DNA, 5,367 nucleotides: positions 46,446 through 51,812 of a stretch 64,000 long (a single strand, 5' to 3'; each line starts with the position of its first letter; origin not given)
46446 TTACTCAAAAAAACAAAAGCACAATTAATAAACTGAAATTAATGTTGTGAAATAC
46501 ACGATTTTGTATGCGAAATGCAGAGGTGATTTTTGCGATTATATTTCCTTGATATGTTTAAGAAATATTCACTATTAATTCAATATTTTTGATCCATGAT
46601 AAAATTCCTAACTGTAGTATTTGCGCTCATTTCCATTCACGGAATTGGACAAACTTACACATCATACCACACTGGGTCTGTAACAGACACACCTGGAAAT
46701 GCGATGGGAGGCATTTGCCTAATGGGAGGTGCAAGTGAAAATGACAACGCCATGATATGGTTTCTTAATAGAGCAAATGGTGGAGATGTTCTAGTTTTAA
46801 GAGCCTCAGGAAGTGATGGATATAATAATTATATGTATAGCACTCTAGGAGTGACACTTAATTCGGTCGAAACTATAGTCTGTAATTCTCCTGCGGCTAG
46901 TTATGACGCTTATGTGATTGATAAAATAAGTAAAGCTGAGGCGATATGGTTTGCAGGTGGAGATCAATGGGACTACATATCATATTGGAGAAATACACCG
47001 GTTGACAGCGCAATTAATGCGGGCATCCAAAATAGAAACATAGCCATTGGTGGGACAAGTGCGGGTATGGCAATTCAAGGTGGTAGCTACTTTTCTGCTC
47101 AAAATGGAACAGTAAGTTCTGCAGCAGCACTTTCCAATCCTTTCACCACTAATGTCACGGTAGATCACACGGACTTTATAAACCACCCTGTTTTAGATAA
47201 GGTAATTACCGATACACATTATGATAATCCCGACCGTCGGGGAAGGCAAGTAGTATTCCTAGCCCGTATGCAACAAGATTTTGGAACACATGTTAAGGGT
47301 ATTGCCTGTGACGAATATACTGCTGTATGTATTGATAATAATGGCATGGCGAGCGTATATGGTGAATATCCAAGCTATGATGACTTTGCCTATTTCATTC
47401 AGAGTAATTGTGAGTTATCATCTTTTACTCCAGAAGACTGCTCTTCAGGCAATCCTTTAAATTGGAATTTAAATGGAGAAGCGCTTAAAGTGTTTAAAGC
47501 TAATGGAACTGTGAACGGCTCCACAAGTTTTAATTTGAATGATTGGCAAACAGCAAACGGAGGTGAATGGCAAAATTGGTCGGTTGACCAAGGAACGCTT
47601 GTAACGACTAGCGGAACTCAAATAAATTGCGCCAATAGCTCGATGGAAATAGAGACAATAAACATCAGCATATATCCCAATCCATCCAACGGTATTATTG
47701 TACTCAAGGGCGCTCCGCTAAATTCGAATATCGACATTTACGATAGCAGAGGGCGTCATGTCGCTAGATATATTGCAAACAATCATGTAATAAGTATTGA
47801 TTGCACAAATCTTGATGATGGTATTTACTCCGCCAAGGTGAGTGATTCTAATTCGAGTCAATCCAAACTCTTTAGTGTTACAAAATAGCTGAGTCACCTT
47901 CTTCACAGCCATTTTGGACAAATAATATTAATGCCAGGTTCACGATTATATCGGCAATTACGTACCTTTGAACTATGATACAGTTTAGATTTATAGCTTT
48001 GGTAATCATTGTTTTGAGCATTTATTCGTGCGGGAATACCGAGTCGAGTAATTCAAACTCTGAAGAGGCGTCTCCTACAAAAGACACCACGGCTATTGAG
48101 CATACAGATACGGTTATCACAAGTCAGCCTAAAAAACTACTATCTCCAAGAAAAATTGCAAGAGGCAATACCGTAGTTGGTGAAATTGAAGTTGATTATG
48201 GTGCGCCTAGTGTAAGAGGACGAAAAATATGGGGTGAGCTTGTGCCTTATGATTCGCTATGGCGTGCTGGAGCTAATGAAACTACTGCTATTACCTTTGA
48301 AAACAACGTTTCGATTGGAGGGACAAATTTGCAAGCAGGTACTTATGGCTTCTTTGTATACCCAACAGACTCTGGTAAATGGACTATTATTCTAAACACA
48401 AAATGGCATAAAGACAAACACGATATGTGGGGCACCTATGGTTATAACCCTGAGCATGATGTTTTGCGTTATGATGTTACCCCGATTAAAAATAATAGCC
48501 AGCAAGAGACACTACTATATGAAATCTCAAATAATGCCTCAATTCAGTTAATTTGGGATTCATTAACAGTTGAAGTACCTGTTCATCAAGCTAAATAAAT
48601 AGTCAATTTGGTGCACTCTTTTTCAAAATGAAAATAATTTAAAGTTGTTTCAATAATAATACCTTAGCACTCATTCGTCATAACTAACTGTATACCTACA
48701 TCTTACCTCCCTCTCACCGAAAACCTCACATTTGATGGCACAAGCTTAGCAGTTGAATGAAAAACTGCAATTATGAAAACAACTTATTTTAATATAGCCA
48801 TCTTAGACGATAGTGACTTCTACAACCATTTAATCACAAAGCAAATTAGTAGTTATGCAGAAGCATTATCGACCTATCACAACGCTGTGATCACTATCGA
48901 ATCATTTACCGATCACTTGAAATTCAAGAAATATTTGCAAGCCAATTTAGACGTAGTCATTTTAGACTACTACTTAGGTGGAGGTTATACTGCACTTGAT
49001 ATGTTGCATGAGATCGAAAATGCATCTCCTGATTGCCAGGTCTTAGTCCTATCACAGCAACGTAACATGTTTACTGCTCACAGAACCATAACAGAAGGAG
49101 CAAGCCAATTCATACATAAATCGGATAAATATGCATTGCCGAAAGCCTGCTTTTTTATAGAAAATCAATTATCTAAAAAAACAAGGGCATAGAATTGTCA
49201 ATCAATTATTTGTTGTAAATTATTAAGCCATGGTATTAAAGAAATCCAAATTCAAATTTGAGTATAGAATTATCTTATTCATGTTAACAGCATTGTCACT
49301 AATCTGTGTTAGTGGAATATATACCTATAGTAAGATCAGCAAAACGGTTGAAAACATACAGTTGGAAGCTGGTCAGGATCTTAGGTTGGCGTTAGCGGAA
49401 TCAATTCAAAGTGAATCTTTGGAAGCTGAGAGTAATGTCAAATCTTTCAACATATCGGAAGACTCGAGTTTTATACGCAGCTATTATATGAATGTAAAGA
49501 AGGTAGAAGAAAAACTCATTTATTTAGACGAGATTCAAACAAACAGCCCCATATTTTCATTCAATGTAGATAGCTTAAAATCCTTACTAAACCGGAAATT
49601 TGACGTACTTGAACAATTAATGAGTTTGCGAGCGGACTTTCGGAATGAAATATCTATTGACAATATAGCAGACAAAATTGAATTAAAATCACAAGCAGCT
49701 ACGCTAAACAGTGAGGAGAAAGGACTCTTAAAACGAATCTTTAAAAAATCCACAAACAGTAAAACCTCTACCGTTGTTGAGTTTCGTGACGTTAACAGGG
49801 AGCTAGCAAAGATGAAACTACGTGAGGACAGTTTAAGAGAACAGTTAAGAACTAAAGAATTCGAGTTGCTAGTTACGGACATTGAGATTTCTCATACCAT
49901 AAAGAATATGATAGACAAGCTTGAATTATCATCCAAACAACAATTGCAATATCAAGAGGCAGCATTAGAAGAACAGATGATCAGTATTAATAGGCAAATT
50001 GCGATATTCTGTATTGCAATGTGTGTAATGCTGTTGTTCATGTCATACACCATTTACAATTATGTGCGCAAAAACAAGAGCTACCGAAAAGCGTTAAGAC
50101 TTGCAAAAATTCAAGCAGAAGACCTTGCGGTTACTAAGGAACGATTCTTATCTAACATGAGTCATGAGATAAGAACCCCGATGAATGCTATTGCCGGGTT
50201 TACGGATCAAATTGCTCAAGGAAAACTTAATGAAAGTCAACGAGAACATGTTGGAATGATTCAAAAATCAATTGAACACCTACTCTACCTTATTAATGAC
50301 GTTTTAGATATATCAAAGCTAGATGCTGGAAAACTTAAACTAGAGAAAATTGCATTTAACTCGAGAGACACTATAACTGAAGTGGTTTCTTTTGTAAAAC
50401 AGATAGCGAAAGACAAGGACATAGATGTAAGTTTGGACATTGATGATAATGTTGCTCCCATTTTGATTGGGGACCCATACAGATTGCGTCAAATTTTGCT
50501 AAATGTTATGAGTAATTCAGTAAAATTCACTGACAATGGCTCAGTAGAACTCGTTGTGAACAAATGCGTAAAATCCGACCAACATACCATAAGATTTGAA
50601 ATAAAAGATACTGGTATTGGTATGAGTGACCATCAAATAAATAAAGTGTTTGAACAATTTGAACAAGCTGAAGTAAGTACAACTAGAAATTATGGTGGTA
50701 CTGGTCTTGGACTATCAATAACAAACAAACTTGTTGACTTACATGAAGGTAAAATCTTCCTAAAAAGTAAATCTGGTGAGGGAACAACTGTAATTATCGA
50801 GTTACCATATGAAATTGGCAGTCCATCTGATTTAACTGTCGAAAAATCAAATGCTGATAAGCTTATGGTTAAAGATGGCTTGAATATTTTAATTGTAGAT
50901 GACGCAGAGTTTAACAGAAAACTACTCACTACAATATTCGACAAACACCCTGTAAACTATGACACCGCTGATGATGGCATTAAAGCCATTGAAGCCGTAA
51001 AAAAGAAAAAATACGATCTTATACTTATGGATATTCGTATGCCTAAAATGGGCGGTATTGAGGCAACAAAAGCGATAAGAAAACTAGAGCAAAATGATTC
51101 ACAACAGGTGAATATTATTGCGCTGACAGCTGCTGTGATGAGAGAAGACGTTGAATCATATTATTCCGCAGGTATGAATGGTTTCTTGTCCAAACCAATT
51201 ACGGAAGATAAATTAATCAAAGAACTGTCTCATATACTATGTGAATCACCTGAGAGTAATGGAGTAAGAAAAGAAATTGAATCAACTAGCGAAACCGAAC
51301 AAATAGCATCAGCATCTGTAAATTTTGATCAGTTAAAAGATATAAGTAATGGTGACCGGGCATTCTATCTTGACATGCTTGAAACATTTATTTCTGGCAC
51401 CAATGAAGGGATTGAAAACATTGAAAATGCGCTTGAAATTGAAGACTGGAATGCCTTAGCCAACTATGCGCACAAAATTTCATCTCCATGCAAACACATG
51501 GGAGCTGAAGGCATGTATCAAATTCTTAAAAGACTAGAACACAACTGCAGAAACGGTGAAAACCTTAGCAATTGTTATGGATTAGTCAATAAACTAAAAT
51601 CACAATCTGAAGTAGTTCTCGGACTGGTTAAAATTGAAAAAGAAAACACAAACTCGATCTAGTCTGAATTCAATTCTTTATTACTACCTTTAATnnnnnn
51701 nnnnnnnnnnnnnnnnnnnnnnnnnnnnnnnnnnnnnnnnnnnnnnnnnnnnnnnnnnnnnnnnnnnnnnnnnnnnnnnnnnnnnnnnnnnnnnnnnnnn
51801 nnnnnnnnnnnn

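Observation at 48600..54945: Self-contained sigma-54 phosphorelay cassette whose only visible outputs are two small outer-membrane beta-barrel genes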

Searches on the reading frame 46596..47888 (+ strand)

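Call 4: search_protein_families(library=pfam, proteins=[window:46596-47888:+], max_evalue=0.01)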
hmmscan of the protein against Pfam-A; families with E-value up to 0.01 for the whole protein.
window:46596-47888:+ (430 aa): 3 families
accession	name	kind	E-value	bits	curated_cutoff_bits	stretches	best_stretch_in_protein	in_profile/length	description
PF18962.6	Por_Secre_tail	-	6.1e-11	42.9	27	1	359-424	1-72/75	Secretion system C-terminal sorting domain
PF03575.23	Peptidase_S51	-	1.6e-06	28.4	23.9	1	102-250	75-202/206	Peptidase family S51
PF18604.6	PreAtp-grasp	-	0.00062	20.7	27.5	1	53-100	4-48/94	Pre ATP-grasp domain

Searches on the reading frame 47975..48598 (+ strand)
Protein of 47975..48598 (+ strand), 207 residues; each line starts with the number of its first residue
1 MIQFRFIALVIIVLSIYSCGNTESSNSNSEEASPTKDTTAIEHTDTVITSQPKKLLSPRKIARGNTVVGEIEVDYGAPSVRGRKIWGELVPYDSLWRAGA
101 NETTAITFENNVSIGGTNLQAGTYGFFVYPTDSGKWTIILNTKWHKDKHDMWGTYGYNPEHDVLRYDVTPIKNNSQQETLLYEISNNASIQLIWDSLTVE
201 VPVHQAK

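Call 4: search_protein_families(library=pfam, proteins=[window:47975-48598:+], max_evalue=0.01)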
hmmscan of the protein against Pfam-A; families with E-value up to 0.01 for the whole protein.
window:47975-48598:+ (207 aa): 1 family
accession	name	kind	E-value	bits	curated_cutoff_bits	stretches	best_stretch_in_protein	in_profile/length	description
PF11138.13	DUF2911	-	8e-44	149.4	27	1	57-203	1-145/145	Protein of unknown function (DUF2911)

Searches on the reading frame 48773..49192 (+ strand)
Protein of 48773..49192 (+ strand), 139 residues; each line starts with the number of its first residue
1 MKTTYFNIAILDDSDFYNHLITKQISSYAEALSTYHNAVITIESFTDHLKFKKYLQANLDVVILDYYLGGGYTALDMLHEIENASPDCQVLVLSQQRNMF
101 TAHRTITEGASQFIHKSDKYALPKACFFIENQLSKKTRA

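Call 4: search_protein_families(library=pfam, proteins=[window:48773-49192:+], max_evalue=0.01)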
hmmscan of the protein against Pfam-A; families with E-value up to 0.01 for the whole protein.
window:48773-49192:+ (139 aa): 1 family
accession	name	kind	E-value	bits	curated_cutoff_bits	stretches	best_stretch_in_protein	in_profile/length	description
PF00072.30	Response_reg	-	1.9e-09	38.1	30.2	1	37-117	21-100/111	Response regulator receiver domain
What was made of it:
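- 48773..49192 (+): RR1, a single-domain receiver of 139 aa. Its key residues are D12, D13, D65 (in LDYYLG), S94 and K116. It matches Pfam PF00072 (call 4).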

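Call 37: search_protein_families(library=ncbifam, proteins=[window:48773-49192:+], max_evalue=0.001)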
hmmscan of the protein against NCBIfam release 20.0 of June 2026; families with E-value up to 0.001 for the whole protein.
window:48773-49192:+ (139 aa): 5 families
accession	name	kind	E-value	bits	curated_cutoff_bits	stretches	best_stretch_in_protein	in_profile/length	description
NF007403.0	PRK09935.1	equivalog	3e-06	27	271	1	47-118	36-108/210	fimbria biosynthesis transcriptional regulator FimZ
NF011896.0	PRK15369.1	equivalog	8.9e-06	25.5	242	1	8-118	6-108/211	two component system response regulator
TIGR01818.1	ntrC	equivalog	1.4e-05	24.1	558.6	1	36-117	19-100/463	nitrogen regulation protein NR(I)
NF051870.1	NAssimRespRegNtrX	equivalog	2.7e-05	23.2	600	1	57-117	44-105/452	nitrogen assimilation response regulator NtrX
NF033791.1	ActR_PrrA_rreg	equivalog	0.00022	21.3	250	1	29-117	18-103/173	ActR/PrrA/RegA family redox response regulator transcription factor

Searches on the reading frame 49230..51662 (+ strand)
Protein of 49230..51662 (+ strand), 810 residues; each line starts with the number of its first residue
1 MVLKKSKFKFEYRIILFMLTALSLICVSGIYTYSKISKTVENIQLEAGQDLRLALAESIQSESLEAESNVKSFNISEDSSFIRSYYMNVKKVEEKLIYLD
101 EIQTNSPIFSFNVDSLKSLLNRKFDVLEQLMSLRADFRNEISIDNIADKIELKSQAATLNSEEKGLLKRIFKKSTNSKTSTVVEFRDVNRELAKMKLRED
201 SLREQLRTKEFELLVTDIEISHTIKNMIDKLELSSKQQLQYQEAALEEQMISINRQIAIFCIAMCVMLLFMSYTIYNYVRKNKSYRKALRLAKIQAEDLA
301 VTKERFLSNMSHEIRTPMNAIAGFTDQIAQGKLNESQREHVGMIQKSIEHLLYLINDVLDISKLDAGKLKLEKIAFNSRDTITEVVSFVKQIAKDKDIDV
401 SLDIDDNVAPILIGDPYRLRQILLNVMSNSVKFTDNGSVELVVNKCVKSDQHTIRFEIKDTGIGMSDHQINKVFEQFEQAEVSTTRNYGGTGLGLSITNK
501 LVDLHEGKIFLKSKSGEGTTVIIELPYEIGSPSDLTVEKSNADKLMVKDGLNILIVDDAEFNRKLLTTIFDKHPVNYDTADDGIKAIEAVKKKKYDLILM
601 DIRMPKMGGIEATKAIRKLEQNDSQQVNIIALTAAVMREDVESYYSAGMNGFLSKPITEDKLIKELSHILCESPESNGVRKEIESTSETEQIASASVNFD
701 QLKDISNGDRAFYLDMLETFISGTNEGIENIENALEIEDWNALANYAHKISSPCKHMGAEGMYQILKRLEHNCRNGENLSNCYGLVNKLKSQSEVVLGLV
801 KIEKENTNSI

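Call 4: search_protein_families(library=pfam, proteins=[window:49230-51662:+], max_evalue=0.01)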
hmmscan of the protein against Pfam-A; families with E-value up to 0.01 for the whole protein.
window:49230-51662:+ (810 aa): 8 families
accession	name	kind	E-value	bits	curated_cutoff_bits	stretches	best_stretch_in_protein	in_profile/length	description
PF00072.30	Response_reg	-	2.8e-29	101.9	30.2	1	553-666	1-110/111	Response regulator receiver domain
PF02518.31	HATPase_c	-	7.1e-28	97.7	26.4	1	414-528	1-110/111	Histidine kinase-, DNA gyrase B-, and HSP90-like ATPase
PF00512.31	HisKA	-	5.3e-19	68.5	26.9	1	303-367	2-66/66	His Kinase A (phospho-acceptor) domain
PF01627.28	Hpt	-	4.9e-10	40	24.6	1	715-779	1-65/84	Hpt domain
PF05227.19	CHASE3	-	5.9e-06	26.7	28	1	54-140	13-99/138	CHASE3 domain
PF23198.2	PDE8A_N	-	0.00013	22.3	29.6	1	571-650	31-112/147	PDE8A-like, N-terminal domain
PF13581.12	HATPase_c_2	-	0.0016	18.9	27.4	1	426-522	39-124/127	Histidine kinase-like ATPase domain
PF13589.12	HATPase_c_3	-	0.0025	18.3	25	1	418-496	2-78/137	Histidine kinase-, DNA gyrase B-, and HSP90-like ATPase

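Call 37: search_protein_families(library=ncbifam, proteins=[window:49230-51662:+], max_evalue=0.001)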
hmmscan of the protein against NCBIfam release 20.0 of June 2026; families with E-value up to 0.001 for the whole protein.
window:49230-51662:+ (810 aa): 138 families (the best 25 are shown)
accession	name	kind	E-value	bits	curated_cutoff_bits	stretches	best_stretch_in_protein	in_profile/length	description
NF008318.0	PRK11107.1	equivalog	2.7e-120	403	890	2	289-531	279-522/920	two-component sensor histidine kinase BarA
TIGR02956.1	TMAO_torS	equivalog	2.7e-101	340.2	676.5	1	289-791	450-958/967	TMAO reductase system sensor histidine kinase/response regulator TorS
NF041947.1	LuxQ_Vibrio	equivalog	1.5e-97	327.5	1200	1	290-668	459-837/843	quorum-sensing autoinducer 2 sensor kinase/phosphatase LuxQ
NF045901.1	HisKinLetSLeg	equivalog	1.1e-81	275.1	1650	2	289-525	279-516/906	two-component system sensor histidine kinase LetS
NF008302.0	PRK11091.1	equivalog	9.8e-81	272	838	1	301-772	281-742/779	aerobic respiration two-component sensor histidine kinase ArcB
NF011874.0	PRK15347.1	equivalog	5.3e-80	269.6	852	2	285-528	380-615/921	two component system sensor kinase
NF038297.2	hybrid_HK_HrmK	equivalog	4.8e-76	256.7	725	1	154-662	90-600/607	hybrid histidine kinase/response regulator HrmK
NF008099.0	PRK10841.1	equivalog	3.6e-69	233.5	920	2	293-531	460-695/949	two-component system sensor histidine kinase RcsC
NF008543.0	PRK11466.1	equivalog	7.3e-58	196.2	982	1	290-772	431-884/914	TMAO reductase system sensor histidine kinase/response regulator TorS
NF007420.1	PRK09959.1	equivalog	6e-56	189.7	1995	1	281-772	690-1161/1197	acid-sensing system histidine kinase EvgS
NF046044.1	PnpS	equivalog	2.1e-53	181.8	400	1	296-526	163-390/390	two-component system histidine kinase PnpS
NF041832.1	near_NosP_CTERM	subfamily_domain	2.4e-49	168.4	400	1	301-669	5-369/370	NahK/ErcS family hybrid sensor histidine kinase/response regulator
NF047874.1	MASE3_PAS_HK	subfamily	8.2e-49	166.9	560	1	160-544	260-642/655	MASE3 domain-containing sensor histidine kinase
NF033092.0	HK_WalK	equivalog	4.2e-48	164.3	725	1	301-527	370-594/594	cell wall metabolism sensor histidine kinase WalK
NF047465.1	hybrid_HK_LvrA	exception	2.9e-45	154.6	1200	2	298-528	197-423/819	hybrid histidine kinase/response regulator LvrA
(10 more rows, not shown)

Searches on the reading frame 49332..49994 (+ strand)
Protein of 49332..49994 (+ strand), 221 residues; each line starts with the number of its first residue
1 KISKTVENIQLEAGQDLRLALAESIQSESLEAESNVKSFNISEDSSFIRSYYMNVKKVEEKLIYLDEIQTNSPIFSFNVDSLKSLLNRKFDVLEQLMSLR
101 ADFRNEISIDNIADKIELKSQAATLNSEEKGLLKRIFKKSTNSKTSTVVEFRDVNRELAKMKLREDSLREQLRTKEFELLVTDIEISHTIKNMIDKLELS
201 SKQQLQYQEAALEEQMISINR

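Call 50: search_solved_structures(query=window:49332-49994:+, max_evalue=1)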
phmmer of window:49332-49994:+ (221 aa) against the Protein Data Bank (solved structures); distinct sequences matched with E-value up to 1: 1.
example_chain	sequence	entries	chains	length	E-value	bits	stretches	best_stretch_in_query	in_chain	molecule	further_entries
3va9_A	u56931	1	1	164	0.23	14.6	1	21-150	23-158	Sensor histidine kinase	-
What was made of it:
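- Tried and rejected: PDB sequence search with the kinase's periplasmic domain found only 3va9 at E 0.23 (call 50), so it says nothing about the ligand.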
